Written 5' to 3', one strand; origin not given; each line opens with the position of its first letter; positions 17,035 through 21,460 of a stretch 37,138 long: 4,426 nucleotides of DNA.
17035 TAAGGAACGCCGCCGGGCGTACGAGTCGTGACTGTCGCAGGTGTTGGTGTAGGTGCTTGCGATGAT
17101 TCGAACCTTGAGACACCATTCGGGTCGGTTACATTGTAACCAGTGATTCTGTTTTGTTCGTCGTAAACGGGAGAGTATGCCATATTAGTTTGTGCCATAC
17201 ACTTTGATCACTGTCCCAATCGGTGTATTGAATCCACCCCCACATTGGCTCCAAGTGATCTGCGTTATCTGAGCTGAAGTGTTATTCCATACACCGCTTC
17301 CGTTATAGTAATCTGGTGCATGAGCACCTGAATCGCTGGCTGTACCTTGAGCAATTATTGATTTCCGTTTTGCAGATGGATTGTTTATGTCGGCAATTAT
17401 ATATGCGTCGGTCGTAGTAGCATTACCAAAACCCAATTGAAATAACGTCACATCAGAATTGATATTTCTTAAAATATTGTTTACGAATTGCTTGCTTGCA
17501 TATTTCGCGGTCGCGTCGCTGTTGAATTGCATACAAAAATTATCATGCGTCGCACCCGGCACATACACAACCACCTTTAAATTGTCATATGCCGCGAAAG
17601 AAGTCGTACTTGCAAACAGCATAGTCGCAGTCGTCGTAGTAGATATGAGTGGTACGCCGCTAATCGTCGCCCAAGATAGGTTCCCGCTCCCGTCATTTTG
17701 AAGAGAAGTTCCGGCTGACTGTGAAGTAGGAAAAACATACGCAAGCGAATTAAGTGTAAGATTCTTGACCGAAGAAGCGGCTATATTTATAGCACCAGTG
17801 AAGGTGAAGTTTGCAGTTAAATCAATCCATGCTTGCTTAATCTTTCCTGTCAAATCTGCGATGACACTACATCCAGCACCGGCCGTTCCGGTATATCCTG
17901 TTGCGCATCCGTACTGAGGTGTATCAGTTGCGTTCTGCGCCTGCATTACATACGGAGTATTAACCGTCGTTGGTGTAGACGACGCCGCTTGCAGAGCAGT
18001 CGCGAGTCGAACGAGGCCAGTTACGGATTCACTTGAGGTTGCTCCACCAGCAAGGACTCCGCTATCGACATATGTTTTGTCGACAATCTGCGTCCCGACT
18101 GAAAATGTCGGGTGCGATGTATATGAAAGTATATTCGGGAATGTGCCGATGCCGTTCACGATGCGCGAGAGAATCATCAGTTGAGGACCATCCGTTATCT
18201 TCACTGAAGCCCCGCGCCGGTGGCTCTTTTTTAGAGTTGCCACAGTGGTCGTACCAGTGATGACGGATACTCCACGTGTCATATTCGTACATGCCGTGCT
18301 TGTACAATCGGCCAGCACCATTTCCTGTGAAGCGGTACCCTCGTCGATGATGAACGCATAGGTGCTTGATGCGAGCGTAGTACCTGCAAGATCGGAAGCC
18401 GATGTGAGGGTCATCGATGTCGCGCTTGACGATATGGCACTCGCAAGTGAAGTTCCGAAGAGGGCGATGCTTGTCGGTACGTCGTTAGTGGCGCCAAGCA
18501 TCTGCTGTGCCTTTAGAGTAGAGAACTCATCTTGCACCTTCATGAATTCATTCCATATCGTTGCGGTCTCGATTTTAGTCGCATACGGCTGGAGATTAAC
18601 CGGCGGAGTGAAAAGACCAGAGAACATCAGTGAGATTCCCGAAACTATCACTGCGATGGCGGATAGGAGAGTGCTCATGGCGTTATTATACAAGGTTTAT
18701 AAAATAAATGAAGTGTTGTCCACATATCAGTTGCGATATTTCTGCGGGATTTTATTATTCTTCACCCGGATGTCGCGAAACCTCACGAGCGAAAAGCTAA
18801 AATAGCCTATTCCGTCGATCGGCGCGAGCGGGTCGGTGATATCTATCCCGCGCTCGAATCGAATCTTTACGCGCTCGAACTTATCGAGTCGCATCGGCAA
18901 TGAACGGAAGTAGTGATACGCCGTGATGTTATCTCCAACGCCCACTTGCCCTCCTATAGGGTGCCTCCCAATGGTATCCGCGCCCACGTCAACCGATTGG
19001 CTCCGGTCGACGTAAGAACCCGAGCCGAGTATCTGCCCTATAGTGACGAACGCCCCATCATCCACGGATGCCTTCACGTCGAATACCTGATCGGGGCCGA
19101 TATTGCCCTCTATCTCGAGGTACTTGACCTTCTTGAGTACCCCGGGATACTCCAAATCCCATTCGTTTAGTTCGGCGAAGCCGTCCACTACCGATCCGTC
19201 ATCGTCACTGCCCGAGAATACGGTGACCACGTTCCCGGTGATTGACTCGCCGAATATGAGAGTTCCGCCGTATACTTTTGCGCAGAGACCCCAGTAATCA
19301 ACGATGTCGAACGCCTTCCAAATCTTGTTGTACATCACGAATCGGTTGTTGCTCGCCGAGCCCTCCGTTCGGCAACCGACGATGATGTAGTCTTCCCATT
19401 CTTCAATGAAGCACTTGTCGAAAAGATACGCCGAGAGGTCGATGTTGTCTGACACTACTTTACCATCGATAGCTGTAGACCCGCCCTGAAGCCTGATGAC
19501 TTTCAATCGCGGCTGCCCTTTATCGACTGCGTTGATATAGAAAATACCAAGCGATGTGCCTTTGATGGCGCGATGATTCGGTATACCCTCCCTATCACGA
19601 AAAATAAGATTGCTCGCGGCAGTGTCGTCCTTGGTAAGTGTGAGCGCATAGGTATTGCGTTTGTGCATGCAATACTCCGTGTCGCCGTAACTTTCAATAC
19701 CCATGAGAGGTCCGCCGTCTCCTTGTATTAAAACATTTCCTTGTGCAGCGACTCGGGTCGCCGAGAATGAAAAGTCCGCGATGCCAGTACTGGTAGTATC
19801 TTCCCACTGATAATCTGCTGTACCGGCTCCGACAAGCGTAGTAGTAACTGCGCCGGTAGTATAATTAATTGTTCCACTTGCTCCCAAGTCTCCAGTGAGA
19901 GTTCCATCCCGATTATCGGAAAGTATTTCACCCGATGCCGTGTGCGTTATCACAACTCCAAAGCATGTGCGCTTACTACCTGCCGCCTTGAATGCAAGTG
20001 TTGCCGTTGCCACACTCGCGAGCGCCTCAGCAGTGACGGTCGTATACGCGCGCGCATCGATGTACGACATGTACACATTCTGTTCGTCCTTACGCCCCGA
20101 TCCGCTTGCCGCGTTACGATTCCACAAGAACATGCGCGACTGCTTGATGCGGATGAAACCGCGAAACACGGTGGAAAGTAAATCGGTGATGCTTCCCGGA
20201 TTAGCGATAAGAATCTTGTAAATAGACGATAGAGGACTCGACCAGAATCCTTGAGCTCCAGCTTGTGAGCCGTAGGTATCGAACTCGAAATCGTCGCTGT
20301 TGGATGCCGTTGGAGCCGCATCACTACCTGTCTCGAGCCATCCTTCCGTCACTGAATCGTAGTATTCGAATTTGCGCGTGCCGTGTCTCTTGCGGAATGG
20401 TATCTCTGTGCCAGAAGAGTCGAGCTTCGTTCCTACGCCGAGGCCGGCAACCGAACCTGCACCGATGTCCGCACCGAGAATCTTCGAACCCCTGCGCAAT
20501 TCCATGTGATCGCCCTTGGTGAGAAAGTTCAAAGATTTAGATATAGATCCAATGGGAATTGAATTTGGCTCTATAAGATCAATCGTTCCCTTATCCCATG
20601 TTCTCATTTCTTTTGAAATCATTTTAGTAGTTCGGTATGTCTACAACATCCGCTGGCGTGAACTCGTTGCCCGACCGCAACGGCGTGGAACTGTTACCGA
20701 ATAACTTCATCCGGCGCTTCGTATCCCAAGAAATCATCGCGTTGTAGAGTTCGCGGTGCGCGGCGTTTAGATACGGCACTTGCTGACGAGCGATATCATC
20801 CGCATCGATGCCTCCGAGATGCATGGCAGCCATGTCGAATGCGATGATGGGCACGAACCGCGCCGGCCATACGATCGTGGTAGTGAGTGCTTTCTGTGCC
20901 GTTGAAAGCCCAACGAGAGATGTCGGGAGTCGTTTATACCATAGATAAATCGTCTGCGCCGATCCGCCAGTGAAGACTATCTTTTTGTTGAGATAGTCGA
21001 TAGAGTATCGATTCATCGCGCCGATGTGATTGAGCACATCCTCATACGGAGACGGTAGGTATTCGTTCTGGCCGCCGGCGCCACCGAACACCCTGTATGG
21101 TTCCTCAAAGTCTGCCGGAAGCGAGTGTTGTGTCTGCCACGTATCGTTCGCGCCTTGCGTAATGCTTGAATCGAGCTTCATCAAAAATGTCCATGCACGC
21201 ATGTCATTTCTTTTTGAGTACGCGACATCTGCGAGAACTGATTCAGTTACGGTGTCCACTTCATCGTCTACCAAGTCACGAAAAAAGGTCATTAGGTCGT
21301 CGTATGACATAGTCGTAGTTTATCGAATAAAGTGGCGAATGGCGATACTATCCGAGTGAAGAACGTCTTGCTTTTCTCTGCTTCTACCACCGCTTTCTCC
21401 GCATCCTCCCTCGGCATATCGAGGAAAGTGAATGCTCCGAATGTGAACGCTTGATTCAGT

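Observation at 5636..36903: Recurrent G-TAnnAT box 6-9 nt upstream of ATG codons suggests a leaderless promoter grammar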

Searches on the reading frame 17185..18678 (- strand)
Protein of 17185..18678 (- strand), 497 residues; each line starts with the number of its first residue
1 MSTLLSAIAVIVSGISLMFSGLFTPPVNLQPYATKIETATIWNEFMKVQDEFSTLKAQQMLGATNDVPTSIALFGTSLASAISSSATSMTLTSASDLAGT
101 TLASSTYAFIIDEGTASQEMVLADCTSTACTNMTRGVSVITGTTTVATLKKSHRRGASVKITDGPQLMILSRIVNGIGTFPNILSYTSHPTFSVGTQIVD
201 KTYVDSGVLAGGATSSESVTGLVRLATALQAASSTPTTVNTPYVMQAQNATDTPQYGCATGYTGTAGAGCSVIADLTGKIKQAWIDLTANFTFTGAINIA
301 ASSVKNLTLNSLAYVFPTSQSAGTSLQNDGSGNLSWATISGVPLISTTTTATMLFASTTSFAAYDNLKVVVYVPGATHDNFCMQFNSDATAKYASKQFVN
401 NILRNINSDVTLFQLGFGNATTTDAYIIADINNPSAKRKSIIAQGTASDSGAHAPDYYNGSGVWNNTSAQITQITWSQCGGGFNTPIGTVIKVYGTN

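Call 16: search_protein_families(library=pfam, proteins=[window:17185-18678:-], max_evalue=0.01)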
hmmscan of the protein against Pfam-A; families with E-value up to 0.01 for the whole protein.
window:17185-18678:- (497 aa): 0 families

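Call 37: find_homologous_proteins(query=window:17185-18678:-, max_evalue=1e-10)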
Query window:17185-18678:- (497 aa): 424 proteins with E <= 1e-10 among 8000 candidates; the best 120 are listed.
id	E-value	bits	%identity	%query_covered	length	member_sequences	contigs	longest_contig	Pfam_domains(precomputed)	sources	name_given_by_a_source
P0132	0.0e+0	1029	100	97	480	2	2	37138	-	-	-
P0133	4.7e-128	446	70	68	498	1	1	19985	-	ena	-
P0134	2.0e-116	408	49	99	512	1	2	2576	-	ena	-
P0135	1.0e-110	389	63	68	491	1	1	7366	-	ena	-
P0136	1.1e-109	386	66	59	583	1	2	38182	-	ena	-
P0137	8.4e-104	366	48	100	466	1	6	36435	-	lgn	-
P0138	8.4e-93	330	52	75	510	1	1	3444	-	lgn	-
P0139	6.3e-92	327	48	87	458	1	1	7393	-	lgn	-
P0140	2.1e-91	325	52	76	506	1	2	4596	-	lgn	-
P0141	2.7e-91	325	58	64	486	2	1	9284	-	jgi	jgi:hypothetical protein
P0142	9.6e-90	320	50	77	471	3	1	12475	-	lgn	-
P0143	1.4e-89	319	45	92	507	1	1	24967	-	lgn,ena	-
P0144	3.0e-86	308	45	93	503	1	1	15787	-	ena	-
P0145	2.4e-84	302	57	58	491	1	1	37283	-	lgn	-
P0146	1.9e-83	299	65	49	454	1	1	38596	-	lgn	-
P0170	2.8e-67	246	54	59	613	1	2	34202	-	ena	-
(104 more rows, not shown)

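Call 38: find_encoding_contigs(protein=P0137, flank=10000, max_places=1)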
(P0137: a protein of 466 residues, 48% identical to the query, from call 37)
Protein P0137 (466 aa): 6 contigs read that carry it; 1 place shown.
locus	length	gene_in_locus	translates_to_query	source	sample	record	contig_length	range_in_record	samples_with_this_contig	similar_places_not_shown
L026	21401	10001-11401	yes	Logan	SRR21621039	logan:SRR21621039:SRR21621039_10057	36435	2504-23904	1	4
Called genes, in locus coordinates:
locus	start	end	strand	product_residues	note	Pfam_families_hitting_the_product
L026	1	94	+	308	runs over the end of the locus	-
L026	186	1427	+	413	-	-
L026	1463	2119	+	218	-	-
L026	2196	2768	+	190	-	-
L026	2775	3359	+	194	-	-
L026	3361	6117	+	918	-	-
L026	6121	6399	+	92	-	-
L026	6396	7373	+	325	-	-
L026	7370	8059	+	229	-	-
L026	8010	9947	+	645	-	-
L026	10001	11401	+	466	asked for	-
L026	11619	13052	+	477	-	-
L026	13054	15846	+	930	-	-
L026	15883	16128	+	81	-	-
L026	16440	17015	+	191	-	-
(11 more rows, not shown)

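Call 39: find_encoding_contigs(protein=P0170, flank=10000, max_places=1)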
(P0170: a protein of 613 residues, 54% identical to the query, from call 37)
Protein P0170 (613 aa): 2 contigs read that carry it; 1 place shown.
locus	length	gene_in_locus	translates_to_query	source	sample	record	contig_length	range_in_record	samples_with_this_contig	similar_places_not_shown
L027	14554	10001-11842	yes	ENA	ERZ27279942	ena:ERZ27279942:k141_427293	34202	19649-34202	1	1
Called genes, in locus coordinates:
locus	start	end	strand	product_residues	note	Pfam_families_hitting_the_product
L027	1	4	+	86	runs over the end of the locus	-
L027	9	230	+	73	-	-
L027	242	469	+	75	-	-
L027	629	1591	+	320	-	-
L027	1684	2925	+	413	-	PF25209:Phage_capsid_4 (weak)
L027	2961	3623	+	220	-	-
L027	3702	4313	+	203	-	-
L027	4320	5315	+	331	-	-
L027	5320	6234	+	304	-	-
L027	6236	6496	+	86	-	-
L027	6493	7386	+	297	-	-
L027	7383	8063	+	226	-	-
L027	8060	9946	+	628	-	-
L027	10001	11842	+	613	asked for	-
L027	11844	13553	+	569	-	-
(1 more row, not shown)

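Call 40: find_encoding_contigs(protein=P0133, flank=10000, max_places=1)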
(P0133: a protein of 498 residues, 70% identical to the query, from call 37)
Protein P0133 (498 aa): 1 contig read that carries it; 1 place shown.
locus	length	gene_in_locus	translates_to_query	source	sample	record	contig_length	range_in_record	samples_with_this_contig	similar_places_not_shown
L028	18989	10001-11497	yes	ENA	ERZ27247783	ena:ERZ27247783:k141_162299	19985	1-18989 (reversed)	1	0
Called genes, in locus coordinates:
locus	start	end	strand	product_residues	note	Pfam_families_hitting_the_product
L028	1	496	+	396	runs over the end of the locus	PF25209:Phage_capsid_4 (weak)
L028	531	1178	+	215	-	-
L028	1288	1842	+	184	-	-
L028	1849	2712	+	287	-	-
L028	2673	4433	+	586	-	-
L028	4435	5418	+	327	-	-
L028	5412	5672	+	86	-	-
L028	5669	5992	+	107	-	-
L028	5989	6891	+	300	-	-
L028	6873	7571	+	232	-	-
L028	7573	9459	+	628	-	-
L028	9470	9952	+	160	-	PF13392:HNH_3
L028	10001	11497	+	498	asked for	-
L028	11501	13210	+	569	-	-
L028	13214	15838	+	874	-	-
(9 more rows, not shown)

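Call 58: search_protein_families(library=phrogs, proteins=[window:17185-18678:-], max_evalue=0.001)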
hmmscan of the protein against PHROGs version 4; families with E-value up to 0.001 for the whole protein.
window:17185-18678:- (497 aa): 0 families

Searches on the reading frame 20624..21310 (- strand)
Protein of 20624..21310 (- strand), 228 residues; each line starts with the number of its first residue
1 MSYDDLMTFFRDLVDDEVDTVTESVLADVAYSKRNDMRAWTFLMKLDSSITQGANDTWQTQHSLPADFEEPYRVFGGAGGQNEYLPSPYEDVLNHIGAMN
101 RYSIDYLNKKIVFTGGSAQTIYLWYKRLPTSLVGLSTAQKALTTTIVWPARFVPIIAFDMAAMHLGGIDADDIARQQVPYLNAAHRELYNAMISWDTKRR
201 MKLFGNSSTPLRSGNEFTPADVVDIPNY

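Call 58: search_protein_families(library=phrogs, proteins=[window:20624-21310:-], max_evalue=0.001)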
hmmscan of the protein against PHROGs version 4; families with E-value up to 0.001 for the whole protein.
window:20624-21310:- (228 aa): 0 families

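Call 88: search_protein_families(library=pfam, proteins=[window:20624-21310:-], max_evalue=0.01)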
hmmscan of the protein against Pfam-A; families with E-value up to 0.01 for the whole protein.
window:20624-21310:- (228 aa): 1 family
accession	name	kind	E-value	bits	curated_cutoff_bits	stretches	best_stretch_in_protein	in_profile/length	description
PF24175.2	SU10_adaptor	-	9.1e-07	29.9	27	1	1-196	1-182/194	SU10 adaptor protein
